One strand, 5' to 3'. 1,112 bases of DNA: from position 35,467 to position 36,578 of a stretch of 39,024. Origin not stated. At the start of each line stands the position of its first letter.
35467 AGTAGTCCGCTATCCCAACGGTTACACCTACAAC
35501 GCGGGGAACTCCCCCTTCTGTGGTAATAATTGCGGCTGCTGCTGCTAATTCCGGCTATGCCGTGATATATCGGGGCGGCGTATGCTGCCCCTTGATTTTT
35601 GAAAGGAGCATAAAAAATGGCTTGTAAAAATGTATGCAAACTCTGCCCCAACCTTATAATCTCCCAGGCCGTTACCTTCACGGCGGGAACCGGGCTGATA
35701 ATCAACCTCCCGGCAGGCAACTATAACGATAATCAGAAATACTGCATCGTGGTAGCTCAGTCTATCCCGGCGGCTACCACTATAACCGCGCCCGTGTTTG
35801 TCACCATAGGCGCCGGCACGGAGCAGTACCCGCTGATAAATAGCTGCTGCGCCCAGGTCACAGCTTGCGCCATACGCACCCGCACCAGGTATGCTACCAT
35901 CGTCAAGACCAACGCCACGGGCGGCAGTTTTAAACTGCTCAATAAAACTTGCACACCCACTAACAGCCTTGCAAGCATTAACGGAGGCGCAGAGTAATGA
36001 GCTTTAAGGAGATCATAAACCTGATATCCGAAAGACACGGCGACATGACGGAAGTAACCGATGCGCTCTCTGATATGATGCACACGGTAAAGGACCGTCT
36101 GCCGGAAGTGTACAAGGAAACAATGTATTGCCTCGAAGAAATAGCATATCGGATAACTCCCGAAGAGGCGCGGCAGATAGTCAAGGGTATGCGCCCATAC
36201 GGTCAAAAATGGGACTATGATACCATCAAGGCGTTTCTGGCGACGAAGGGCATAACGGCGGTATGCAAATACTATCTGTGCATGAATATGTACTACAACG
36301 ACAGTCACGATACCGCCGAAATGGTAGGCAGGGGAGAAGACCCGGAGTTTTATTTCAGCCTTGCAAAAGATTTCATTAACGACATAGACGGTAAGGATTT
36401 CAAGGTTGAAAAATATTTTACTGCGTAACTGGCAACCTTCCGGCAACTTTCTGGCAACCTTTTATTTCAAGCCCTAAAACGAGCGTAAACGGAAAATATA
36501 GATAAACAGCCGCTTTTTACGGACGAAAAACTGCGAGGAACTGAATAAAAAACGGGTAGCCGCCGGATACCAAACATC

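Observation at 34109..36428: Terminator-bounded moron cluster of small Cys-rich and membrane proteins between the holin and attP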

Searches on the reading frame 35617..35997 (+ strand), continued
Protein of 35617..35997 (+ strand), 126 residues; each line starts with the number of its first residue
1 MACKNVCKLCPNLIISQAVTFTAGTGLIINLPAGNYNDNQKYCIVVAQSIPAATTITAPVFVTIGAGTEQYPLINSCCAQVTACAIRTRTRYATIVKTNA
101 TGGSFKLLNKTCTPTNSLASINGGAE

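Call 64: fold_search(model_id=the predicted structure, library=viral)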
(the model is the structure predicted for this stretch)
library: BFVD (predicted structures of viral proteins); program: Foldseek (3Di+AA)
matches with E <= 10: 373; with E <= 0.001: 13
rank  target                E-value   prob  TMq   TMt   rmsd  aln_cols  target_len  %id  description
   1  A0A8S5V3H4            7.9e-16  1.00  0.84  0.86   5.3       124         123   53  Uncharacterized protein [Myoviridae sp. ctk6V34]
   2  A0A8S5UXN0            1.8e-10  1.00  0.73  0.70  19.0       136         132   31  Uncharacterized protein [Podoviridae sp. ctW0z17]
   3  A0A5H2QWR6            3.6e-10  1.00  0.69  0.69  11.4       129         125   29  (no name in the UniProt tables at hand)
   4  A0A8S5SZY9            5.7e-08  1.00  0.71  0.81   2.2       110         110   23  Uncharacterized protein [Myoviridae sp. ctWb16]
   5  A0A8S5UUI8            1.9e-07  1.00  0.69  0.53   9.5       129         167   20  Uncharacterized protein [Myoviridae sp. ctP6q2]
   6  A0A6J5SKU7            2.6e-05  1.00  0.50  0.16   9.3       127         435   20  Uncharacterized protein (Fragment) [uncultured Caudovirales phage]
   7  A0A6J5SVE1            1.4e-04  1.00  0.53  0.14  11.2       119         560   16  Uncharacterized protein (Fragment) [uncultured Caudovirales phage]
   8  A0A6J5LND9            1.8e-04  1.00  0.46  0.15   4.3       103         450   18  Uncharacterized protein [uncultured Caudovirales phage]
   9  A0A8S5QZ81            2.3e-04  1.00  0.59  0.61   3.2       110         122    8  Uncharacterized protein [Siphoviridae sp. ctyvQ1]
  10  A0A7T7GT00            4.1e-04  1.00  0.52  0.09   5.1       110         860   16  (no name in the UniProt tables at hand)
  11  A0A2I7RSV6            4.4e-04  1.00  0.50  0.15   3.4       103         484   14  (no name in the UniProt tables at hand)
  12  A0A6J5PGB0            4.9e-04  1.00  0.54  0.19   7.7       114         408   14  Coiled stalk of trimeric autotransporter adhesin [uncultured Caudovirales phage]
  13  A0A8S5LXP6            6.2e-04  1.00  0.56  0.25   2.4        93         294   20  DUF7841 domain-containing protein [CrAss-like virus sp. ctRQZ5]
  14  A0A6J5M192            1.2e-03  1.00  0.56  0.15  10.9       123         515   10  Collagen triple helix repeat [uncultured Caudovirales phage]
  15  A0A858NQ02            1.2e-03  1.00  0.53  0.12  11.2       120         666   15  Putative tail fiber protein [Xanthomonas phage FoX6]
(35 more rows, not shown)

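Call 80: find_encoding_contigs(protein=P0220, flank=10000, max_places=3)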
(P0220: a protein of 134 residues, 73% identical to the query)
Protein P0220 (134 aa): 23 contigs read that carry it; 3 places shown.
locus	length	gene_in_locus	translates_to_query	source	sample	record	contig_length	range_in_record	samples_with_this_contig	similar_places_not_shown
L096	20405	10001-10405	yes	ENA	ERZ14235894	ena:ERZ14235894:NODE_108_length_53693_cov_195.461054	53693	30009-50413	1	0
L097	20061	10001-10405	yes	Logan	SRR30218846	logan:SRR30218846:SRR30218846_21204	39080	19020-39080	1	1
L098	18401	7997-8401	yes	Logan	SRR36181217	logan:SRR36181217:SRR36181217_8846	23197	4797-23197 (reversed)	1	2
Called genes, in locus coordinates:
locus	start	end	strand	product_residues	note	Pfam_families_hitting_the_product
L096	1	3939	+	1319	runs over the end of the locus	PF07523:Big_3 (faint)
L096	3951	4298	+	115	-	-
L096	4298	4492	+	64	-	-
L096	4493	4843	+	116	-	-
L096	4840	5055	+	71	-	-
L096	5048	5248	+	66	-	-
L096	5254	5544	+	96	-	PF14359:DUF4406 (weak)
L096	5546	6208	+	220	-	PF01510:Amidase_2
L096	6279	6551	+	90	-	-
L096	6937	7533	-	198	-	-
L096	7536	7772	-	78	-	-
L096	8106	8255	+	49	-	-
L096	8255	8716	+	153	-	-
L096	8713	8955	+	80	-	-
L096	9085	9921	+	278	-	-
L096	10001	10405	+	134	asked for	-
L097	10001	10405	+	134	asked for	-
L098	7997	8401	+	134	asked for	-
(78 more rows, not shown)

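Call 84: search_protein_families(library=pfam, proteins=[L084:6389-7396:+, L084:3860-4096:+, L084:3567-3863:+], max_evalue=0.1)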
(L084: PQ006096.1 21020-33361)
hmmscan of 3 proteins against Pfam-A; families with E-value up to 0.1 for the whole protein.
L084:6389-7396:+ (335 aa): 0 families

L084:3860-4096:+ (78 aa): 3 families
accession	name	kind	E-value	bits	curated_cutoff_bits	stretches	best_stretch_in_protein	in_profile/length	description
PF04545.22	Sigma70_r4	-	3.9e-06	26.7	24.1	1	30-71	7-48/50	Sigma-70, region 4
PF08281.18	Sigma70_r4_2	-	0.001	19.1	25.7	1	36-70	19-53/54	Sigma-70, region 4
PF07374.17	DUF1492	-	0.013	16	21.5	1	10-70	39-98/100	Protein of unknown function (DUF1492)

L084:3567-3863:+ (98 aa): 9 families
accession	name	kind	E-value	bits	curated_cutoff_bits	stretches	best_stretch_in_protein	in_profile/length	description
PF24073.1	DUF7365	-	0.00036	21.1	27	1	12-96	16-100/101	Coiled-coil region of unknown function (DUF7365)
PF06785.16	UPF0242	-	0.0009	19.8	33.5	1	33-95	108-171/194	Uncharacterised protein family (UPF0242) N-terminus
PF06419.17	COG6_N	-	0.01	16.4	27.4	1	32-96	26-90/114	Conserved oligomeric complex COG6, N-terminal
PF03233.18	Cauli_AT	-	0.01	16.2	24.8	1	24-97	88-158/163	Aphid transmission protein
PF18595.6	Nuf2_DHR10-like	-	0.014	15.9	28.4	1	30-91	48-109/117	Nuf2, DHR10-like domain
PF06476.17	DUF1090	-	0.014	15.8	24.4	1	27-91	28-90/110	Protein of unknown function (DUF1090)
PF17749.6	MIP-T3_C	-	0.042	14.3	25.8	1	30-80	101-151/154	Microtubule-binding protein MIP-T3 C-terminal region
PF05377.16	FlaC_arch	-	0.052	14.4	27.8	0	41-58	16-33/55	Flagella accessory protein C (FlaC)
PF06009.19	Laminin_II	-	0.085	13.3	33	0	45-94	65-110/138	Laminin Domain II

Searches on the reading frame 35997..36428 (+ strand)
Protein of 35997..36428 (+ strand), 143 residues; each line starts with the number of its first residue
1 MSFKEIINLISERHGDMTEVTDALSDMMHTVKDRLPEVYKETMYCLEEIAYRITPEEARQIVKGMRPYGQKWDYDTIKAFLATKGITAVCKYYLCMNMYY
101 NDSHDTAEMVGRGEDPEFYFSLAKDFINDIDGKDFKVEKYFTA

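Call 3: search_protein_families(library=pfam, proteins=[window:35997-36428:+], max_evalue=1)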
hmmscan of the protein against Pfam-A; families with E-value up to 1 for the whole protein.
window:35997-36428:+ (143 aa): 5 families
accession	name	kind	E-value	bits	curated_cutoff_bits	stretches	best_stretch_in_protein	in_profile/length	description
PF25223.1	DUF7841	-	1.3e-07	32.3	25.2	1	53-141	16-113/114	Domain of unknown function (DUF7841)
PF23989.1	PilB3_C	-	0.11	13.1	27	1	79-115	39-75/83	PilB3-like, C-terminal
PF02022.25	Integrase_Zn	-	0.13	12.7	22.6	1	50-63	18-31/38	Integrase Zinc binding domain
PF12717.13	Cnd1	-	0.14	12.7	26.4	1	15-55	51-90/162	non-SMC mitotic condensation complex subunit 1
PF02845.22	CUE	-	0.19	11.8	21.1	0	72-96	15-41/42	CUE domain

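Call 4: search_protein_families(library=phrogs, proteins=[window:35997-36428:+], max_evalue=1)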
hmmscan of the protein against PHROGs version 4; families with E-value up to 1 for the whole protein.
window:35997-36428:+ (143 aa): 2 families
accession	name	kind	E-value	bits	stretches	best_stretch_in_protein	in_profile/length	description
phrog_6957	-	unknown function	0.086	13.9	1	66-79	32-45/63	-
phrog_14618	-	unknown function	0.12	13.1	1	28-104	65-141/178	-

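Call 7: search_protein_families(library=ncbifam, proteins=[window:35997-36428:+], max_evalue=1)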
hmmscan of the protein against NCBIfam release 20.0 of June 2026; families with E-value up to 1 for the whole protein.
window:35997-36428:+ (143 aa): 2 families
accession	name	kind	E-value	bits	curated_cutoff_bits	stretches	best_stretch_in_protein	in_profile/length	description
NF047565.1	PSM_export_PmtA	equivalog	0.0054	16.1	350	1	6-86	47-119/282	phenol-soluble modulin export ABC transporter ATP-binding protein PmtA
NF002267.0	PRK01198.1-3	equivalog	0.09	11.9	488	1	4-86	78-153/390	V-type ATP synthase subunit C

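Call 47: search_protein_families(library=padloc, proteins=[window:35997-36428:+], max_evalue=1)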
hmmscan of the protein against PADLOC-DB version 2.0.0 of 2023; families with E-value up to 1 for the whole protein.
window:35997-36428:+ (143 aa): 0 families

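Call 83: search_solved_structures(query=A5, max_evalue=10, show_alignments=2)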
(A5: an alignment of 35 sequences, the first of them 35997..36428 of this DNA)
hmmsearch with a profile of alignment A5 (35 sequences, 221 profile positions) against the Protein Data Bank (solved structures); distinct sequences matched with E-value up to 10: 1.
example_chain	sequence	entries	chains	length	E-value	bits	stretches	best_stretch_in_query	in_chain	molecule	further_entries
4jpp_A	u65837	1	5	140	0.64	13.9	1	61-163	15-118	Minor spike protein H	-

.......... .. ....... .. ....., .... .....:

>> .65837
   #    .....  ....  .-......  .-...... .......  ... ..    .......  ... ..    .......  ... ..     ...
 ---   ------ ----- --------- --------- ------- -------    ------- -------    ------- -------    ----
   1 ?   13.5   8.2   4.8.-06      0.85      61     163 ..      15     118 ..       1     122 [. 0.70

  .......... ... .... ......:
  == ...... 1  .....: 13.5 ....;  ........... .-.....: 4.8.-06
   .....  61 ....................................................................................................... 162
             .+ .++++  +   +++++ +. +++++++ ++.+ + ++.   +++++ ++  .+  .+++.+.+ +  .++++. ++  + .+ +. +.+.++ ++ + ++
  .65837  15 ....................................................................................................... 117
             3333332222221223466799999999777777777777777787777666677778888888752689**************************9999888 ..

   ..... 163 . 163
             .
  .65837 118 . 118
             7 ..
